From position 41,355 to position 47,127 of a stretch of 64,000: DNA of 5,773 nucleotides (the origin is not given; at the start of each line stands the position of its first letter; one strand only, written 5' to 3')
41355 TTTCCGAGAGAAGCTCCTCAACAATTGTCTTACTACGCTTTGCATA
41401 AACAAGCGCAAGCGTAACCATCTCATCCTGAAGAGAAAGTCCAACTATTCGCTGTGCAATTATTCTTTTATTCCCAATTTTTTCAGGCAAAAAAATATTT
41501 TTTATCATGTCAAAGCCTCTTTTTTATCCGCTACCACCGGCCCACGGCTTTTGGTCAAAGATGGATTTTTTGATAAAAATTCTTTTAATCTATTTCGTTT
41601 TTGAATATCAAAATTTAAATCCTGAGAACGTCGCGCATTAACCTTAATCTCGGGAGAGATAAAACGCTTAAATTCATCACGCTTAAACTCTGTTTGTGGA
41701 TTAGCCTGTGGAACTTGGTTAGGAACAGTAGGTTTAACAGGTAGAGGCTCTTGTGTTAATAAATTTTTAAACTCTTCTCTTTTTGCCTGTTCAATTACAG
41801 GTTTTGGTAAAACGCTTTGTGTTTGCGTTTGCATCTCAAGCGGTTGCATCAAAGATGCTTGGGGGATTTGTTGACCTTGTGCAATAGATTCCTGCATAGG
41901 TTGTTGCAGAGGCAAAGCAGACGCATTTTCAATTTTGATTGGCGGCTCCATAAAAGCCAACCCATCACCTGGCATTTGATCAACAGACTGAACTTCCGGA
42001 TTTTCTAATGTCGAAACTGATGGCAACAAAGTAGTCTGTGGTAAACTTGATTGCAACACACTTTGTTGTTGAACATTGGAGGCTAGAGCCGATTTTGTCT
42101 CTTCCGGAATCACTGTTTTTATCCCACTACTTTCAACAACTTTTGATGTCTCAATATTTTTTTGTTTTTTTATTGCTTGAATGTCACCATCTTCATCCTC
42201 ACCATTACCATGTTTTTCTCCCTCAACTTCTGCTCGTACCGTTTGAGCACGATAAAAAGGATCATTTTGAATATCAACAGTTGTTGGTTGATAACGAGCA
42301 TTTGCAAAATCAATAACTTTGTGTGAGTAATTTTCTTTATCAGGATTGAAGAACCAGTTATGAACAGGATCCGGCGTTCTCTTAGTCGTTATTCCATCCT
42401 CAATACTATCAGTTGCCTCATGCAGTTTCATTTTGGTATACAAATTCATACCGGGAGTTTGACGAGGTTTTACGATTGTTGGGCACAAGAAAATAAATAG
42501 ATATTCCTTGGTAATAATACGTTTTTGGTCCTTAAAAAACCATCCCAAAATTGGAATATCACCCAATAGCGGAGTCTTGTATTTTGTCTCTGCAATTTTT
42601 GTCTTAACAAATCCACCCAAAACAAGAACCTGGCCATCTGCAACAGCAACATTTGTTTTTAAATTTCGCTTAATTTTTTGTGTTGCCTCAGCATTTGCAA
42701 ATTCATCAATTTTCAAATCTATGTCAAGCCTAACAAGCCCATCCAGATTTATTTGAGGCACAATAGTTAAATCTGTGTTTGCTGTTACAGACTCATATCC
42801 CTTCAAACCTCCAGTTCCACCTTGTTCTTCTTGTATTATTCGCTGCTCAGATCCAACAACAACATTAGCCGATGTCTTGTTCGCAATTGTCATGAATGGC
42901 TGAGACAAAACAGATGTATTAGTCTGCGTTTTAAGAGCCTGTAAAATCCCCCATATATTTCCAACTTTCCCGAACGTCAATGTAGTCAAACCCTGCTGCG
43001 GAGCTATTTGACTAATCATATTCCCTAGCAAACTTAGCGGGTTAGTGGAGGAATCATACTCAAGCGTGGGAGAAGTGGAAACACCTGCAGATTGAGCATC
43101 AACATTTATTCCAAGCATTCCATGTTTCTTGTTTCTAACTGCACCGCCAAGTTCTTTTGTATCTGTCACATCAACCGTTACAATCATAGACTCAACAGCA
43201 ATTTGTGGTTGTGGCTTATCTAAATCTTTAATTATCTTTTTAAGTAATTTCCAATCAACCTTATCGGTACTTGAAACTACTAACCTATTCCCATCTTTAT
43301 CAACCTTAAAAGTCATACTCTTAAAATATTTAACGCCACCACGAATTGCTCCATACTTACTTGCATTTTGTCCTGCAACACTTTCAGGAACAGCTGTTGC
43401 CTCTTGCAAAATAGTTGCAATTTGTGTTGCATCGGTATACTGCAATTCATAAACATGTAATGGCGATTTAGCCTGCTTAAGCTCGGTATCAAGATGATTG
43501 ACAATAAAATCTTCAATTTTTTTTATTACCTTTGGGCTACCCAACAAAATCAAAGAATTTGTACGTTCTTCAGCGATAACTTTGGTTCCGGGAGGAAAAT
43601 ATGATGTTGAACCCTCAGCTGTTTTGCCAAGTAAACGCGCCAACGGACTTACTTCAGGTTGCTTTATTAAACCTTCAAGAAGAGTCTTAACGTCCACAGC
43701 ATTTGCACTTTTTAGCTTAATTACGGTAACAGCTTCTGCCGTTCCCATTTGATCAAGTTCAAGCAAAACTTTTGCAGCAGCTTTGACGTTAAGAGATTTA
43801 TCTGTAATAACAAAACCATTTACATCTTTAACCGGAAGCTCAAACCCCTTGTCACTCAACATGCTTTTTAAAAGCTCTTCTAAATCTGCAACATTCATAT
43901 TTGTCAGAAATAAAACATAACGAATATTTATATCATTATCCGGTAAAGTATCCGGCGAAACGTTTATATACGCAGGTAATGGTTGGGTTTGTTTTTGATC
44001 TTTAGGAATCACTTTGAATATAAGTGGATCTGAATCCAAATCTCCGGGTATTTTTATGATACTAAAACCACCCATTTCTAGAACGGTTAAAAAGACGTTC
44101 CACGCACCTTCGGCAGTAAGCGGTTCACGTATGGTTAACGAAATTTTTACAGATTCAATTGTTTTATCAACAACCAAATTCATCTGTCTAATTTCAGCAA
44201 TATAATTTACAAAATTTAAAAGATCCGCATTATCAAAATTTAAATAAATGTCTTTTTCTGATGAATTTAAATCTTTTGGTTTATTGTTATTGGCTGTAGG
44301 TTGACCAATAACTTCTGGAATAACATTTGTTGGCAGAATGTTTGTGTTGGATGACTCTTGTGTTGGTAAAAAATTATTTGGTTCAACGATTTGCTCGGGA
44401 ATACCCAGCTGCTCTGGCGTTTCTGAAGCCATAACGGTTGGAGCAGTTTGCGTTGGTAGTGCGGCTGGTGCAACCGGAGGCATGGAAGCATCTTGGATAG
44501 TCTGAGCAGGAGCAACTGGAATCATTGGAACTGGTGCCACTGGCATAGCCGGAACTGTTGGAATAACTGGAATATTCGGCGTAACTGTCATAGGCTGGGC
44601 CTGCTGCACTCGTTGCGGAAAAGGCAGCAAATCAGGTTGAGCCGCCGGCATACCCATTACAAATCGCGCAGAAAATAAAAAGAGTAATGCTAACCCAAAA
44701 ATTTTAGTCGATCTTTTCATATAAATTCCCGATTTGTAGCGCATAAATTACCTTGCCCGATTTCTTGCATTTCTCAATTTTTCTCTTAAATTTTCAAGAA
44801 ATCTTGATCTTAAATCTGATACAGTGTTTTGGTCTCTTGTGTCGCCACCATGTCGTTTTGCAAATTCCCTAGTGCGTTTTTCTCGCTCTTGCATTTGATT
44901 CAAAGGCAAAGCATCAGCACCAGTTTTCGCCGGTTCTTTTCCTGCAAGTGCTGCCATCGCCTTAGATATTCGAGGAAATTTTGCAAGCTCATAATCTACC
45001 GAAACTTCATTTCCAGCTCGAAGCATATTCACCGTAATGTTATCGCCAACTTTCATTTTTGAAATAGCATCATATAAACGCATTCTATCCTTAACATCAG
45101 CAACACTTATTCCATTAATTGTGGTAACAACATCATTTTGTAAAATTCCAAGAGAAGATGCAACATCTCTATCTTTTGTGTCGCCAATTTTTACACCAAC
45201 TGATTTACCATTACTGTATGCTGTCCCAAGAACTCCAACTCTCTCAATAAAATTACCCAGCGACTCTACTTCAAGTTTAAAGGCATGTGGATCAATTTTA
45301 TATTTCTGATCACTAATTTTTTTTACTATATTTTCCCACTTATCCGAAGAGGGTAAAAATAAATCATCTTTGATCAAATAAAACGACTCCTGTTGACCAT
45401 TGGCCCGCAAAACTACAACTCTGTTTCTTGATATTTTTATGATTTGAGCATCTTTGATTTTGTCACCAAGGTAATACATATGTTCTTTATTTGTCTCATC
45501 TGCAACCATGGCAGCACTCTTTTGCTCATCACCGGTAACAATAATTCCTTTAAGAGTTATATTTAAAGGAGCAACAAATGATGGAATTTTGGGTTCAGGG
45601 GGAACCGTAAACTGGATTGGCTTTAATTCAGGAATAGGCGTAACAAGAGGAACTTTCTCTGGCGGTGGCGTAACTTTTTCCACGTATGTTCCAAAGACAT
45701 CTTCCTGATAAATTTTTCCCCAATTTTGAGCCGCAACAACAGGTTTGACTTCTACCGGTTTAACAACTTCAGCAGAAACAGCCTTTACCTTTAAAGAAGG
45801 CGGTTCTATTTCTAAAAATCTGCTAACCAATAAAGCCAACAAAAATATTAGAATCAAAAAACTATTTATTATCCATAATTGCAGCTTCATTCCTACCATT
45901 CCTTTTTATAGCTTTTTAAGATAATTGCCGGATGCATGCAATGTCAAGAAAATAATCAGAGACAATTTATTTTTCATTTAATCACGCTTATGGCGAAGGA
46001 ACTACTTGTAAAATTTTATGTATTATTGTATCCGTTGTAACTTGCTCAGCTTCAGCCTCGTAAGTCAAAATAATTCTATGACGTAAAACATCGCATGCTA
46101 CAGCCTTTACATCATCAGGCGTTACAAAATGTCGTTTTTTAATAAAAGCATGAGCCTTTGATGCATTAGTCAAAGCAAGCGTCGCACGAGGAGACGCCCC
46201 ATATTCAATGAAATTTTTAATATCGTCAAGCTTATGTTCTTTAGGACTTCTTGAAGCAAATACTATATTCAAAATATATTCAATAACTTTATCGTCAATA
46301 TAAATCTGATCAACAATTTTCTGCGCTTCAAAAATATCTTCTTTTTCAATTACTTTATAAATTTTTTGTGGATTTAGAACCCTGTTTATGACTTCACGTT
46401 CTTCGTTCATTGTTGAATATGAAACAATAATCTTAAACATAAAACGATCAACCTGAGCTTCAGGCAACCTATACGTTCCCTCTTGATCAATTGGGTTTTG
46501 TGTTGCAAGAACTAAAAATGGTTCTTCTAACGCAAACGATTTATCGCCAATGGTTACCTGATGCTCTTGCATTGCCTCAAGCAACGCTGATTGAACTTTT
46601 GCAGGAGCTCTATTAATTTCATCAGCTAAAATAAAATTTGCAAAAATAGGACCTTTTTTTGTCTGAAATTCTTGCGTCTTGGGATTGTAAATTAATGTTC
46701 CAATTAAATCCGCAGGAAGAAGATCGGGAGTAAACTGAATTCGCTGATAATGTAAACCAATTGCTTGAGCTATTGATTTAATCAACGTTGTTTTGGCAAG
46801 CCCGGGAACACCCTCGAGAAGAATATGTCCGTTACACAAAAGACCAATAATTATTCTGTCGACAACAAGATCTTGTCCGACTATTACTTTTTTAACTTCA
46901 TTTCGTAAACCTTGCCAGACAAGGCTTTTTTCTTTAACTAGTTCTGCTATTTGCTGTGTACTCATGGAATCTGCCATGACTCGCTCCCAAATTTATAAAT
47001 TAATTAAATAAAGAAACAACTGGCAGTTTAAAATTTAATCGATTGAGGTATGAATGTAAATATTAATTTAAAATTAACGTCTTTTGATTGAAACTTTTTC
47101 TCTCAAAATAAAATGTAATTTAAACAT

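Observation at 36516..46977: MoxR-headed T2SS/T4P-like operon with two paralogous secretins and no ATPase, platform or pseudopilin genes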

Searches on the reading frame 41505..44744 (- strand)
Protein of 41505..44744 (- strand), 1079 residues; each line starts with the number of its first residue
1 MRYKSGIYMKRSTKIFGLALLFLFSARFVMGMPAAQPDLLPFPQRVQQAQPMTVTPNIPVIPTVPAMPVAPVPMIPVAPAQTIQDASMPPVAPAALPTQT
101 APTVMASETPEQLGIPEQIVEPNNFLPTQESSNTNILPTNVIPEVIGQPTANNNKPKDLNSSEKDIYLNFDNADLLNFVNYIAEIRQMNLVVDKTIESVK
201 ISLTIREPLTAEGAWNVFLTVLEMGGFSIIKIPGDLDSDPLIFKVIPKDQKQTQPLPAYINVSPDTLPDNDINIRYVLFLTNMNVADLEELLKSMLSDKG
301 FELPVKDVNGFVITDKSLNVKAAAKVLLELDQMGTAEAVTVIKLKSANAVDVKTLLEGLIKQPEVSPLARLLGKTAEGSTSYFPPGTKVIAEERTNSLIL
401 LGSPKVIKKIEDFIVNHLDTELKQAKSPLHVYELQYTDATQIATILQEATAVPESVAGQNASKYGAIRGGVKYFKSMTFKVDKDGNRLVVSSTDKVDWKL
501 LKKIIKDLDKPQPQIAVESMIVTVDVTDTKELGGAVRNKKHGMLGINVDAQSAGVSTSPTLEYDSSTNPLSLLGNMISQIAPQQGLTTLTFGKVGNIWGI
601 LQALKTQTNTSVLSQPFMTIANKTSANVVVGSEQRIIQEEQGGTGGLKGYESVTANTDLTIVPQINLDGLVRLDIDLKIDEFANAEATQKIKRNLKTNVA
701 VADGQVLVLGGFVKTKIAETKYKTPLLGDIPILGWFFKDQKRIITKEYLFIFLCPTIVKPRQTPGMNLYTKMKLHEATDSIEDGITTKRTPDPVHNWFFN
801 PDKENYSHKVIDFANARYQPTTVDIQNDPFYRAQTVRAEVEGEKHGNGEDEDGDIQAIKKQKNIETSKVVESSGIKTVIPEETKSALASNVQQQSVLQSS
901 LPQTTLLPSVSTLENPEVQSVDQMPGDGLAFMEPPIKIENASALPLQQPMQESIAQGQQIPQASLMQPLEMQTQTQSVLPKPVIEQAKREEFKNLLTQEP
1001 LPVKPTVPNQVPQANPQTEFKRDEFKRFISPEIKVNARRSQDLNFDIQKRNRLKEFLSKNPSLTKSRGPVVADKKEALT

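Call 3: search_protein_families(library=pfam, proteins=[window:41505-44744:-], max_evalue=0.01)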
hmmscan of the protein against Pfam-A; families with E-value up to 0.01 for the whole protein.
window:41505-44744:- (1079 aa): 3 families
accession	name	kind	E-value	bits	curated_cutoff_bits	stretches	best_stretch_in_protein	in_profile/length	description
PF00263.26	Secretin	-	1.2e-34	119.8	27.5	1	603-759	1-169/169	Bacterial type II and III secretion system protein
PF03958.22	Secretin_N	-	2e-23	82.8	28.2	2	339-420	1-65/69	Bacterial type II/III secretion system short domain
PF21305.2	type_II_gspD_N0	-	2.8e-13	49.9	27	1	168-232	1-64/71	GspD-like, N0 domain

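Call 4: search_protein_families(library=ncbifam, proteins=[window:41505-44744:-], max_evalue=0.01)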
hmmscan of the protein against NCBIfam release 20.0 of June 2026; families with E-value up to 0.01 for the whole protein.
window:41505-44744:- (1079 aa): 8 families
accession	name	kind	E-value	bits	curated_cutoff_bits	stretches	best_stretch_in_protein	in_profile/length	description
TIGR02517.1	type_II_gspD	equivalog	5e-86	289.5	351.35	1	168-762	1-594/600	type II secretion system secretin GspD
TIGR02515.1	IV_pilus_PilQ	subfamily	1.4e-45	156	284.35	1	430-759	100-428/428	type IV pilus secretin PilQ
TIGR02516.1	type_III_yscC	equivalog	1.9e-26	92.6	238.45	2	461-759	194-462/463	type III secretion system outer membrane ring subunit SctC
NF010083.0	PRK13568.1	equivalog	2.2e-23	82.7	554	2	601-759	256-418/419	DNA uptake porin HofQ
TIGR02519.1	pilus_MshL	equivalog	1.9e-22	79.6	250.2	1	500-758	21-290/290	pilus (MSHA type) biogenesis protein MshL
NF011873.0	PRK15346.1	equivalog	6.4e-17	61.4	524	2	593-742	325-478/499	EscC/YscC/HrcC family type III secretion system outer membrane ring protein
NF042912.1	Amuc_1098_fam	equivalog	1.5e-14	53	750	1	692-760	730-798/805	Amuc_1098 family type IV pilus outer membrane protein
NF007851.2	PRK10560.1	exception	3.5e-13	49.1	598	1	478-759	145-410/412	DNA uptake porin HofQ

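Call 77: search_solved_structures(query=window:41505-44744:-, max_evalue=1e-10)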
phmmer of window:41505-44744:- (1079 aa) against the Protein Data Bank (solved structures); distinct sequences matched with E-value up to 1e-10: 20.
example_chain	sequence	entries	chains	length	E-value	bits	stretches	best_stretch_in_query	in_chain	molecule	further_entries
5wq8_A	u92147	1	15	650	5.4e-44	153.6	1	168-763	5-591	Type II secretion system protein D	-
5wq9_A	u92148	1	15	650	3.7e-43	150.8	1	168-763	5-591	Type II secretion system protein D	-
5wln_G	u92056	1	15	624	2.4e-41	144.9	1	161-760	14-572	Type II secretion system protein D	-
6i1y_A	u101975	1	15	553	4.4e-37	130.7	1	275-764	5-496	General secretion pathway protein GspD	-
5zdh_A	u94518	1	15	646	1.7e-36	128.8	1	167-762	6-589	Type II secretion system protein D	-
6hcg_A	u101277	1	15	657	6.6e-36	126.8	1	165-762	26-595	Type II secretion system protein D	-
5wq7_A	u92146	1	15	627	4.7e-35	124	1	168-760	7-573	Putative type II secretion system protein D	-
6i1x_A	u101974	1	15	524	1.6e-32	115.6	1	276-786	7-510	Type II secretion system protein D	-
9k8v_A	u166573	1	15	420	4.3e-24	87.7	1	483-763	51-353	General secretion pathway protein D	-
5w68_A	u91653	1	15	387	1.8e-20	75.7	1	431-761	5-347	Putative type II secretion protein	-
6w6m_A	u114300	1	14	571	4.2e-16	61.3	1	476-758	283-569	Type IV pilus secretin PilQ family protein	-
9x0w_A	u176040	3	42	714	5.1e-14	54.4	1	481-759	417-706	Fimbrial assembly protein PilQ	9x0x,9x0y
9sh1_A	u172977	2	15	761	5.4e-14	54.3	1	481-758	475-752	Type IV pilus biogenesis and competence protein PilQ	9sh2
6ve2_A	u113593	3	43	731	5.6e-14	54.2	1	481-759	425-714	Fimbrial assembly protein PilQ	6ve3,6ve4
4av2_A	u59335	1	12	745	1.5e-13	52.9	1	481-758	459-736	TYPE IV PILUS BIOGENESIS AND COMPETENCE PROTEIN PILQ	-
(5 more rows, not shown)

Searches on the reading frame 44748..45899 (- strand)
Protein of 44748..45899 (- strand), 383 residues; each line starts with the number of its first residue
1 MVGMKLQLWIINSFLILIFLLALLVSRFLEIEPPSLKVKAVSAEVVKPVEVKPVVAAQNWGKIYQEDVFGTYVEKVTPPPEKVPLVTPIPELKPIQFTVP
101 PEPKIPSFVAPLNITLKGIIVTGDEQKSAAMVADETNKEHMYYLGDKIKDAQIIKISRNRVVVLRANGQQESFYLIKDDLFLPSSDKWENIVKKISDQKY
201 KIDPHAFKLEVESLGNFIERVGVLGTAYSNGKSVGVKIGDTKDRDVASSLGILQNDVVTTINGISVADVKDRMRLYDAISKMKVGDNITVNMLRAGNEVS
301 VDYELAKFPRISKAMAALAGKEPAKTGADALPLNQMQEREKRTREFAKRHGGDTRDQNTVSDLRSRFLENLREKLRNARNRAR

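Call 3: search_protein_families(library=pfam, proteins=[window:44748-45899:-], max_evalue=0.01)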
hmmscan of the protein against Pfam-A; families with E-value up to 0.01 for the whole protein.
window:44748-45899:- (383 aa): 2 families
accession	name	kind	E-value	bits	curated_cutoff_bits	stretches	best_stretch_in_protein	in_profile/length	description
PF11356.14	T2SSC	-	1.8e-10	41.3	27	1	112-174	78-140/141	Type II secretion system protein C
PF13180.12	PDZ_2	-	5.6e-07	30.2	27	1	223-303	2-78/80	PDZ domain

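Call 4: search_protein_families(library=ncbifam, proteins=[window:44748-45899:-], max_evalue=0.01)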
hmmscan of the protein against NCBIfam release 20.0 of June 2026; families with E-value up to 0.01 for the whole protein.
window:44748-45899:- (383 aa): 10 families
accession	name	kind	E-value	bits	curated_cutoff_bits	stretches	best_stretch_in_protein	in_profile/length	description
NF041515.1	GspC_delta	equivalog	1.6e-27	97.1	150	2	187-304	196-309/311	type II secretion system protein GspC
TIGR01713.1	typeII_sec_gspC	equivalog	3e-15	56.5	101.6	1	109-300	78-254/259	type II secretion system protein GspC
TIGR02037.1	degP_htrA_DO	subfamily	1.2e-07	31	416.2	1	228-344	253-362/434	Do family serine endopeptidase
NF041616.1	T2SS_C_SYNERG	exception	2.7e-06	27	200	1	227-304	220-294/296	type II secretion system protein GspC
NF050055.1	SerProtHtrAMycob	equivalog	4.5e-05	22.6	800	1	221-301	417-494/502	serine protease HtrA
NF041199.1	trx7_PDZ_seleno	equivalog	0.00015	20.8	300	1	240-303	323-388/390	Trx7/PDZ domain-containing (seleno)protein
NF008147.1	PRK10898.1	equivalog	0.0022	17.2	408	1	231-309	276-351/352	outer membrane-stress sensor serine endopeptidase DegS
NF047968.1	SerProtHtrA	equivalog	0.0026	17.2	470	1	233-303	288-355/357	serine protease HtrA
NF041521.1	HhoA_HhoB_HtrA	equivalog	0.0046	16.3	450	1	235-308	264-334/335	HhoA/HhoB/HtrA family serine endopeptidase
NF008189.1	PRK10942.1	equivalog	0.0096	14.4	720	0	242-307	321-383/477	serine endoprotease DegP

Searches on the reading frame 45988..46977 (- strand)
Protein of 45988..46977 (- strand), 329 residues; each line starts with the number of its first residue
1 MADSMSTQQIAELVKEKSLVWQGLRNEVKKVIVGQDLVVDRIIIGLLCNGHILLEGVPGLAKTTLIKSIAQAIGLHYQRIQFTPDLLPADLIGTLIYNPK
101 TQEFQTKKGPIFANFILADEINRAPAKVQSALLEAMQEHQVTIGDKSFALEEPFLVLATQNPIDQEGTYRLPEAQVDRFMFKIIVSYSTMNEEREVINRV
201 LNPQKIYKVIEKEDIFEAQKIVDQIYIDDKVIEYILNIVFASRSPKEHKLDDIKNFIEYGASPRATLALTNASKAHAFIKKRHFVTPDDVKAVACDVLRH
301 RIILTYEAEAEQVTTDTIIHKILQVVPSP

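Call 3: search_protein_families(library=pfam, proteins=[window:45988-46977:-], max_evalue=0.01)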
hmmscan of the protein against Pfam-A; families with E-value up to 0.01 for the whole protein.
window:45988-46977:- (329 aa): 8 families
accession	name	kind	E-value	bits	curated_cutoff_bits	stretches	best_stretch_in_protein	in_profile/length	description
PF07726.17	AAA_3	-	3.3e-65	218.3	27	1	51-181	1-131/131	ATPase family associated with various cellular activities (AAA)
PF17863.7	AAA_lid_2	-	1.1e-23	83.1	22.7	1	255-322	7-74/74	AAA lid domain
PF07728.20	AAA_5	-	4.9e-15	56.2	22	1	51-179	1-139/139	AAA domain (dynein-related subfamily)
PF20030.5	bpMoxR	-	8.6e-14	51.5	27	1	26-198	8-179/205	MoxR domain in the MoxR-vWA-beta-propeller ternary systems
PF00493.29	MCM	-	1.5e-06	27.9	23.3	1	49-169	57-178/224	MCM P-loop domain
PF00004.35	AAA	-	5.6e-06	27.3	21.2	1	52-184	1-128/131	ATPase family associated with various cellular activities (AAA)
PF05496.18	RuvB_N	-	9.6e-06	25.9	27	1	50-143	34-115/159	Holliday junction DNA helicase RuvB P-loop domain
PF00158.32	Sigma54_activat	-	0.0075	16.4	20.2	0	115-165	96-147/168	Sigma-54 interaction domain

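Call 4: search_protein_families(library=ncbifam, proteins=[window:45988-46977:-], max_evalue=0.01)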
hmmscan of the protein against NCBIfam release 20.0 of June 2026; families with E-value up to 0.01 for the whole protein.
window:45988-46977:- (329 aa): 7 families
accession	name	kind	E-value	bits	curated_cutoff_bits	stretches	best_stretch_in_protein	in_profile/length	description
TIGR02031.1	BchD-ChlD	equivalog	1.1e-11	44.2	499.55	1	78-312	52-281/608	magnesium chelatase ATPase subunit D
NF047784.1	MadB_ATPase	equivalog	1.5e-07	30.9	475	1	115-199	141-220/298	MadB family AAA-type ATPase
TIGR02442.1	Cob-chelat-sub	hypoth_equivalog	1.4e-06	27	779.45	1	118-303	133-311/641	putative cobaltochelatase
TIGR00635.1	ruvB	equivalog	5.7e-06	25.6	299.05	1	50-143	31-112/305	Holliday junction branch migration DNA helicase RuvB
NF000868.0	PRK00080.1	equivalog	1.8e-05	23.8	282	1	50-143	52-133/330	Holliday junction branch migration DNA helicase RuvB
TIGR00764.1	lon_rel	equivalog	0.0066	15.1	516.6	0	117-147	222-252/608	ATP-dependent protease LonB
TIGR02030.1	BchI-ChlI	equivalog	0.0077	15.4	466.95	1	116-303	135-315/337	magnesium chelatase ATPase subunit I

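Call 76: search_solved_structures(query=window:45988-46977:-, max_evalue=1e-10)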
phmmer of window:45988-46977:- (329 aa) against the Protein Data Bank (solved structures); distinct sequences matched with E-value up to 1e-10: 6.
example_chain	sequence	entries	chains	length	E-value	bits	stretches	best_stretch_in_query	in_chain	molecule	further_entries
2r44_A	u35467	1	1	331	4.1e-105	354.6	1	16-326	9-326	Uncharacterized protein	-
5jcs_s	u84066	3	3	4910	1e-20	77.5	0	41-188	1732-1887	Midasin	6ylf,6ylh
6or5_A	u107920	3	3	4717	1e-19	74.2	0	46-183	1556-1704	Midasin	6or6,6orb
6i27_A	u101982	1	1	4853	2.6e-19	72.9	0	41-188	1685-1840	Midasin,Midasin,Midasin,Midasin,Midasin,Midasin,Midasin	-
6i26_A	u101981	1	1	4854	2.6e-19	72.9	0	41-188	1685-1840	Midasin,Midasin,Midasin,Midasin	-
6hyp_A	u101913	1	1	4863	2.6e-19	72.9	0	41-188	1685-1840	Midasin,Midasin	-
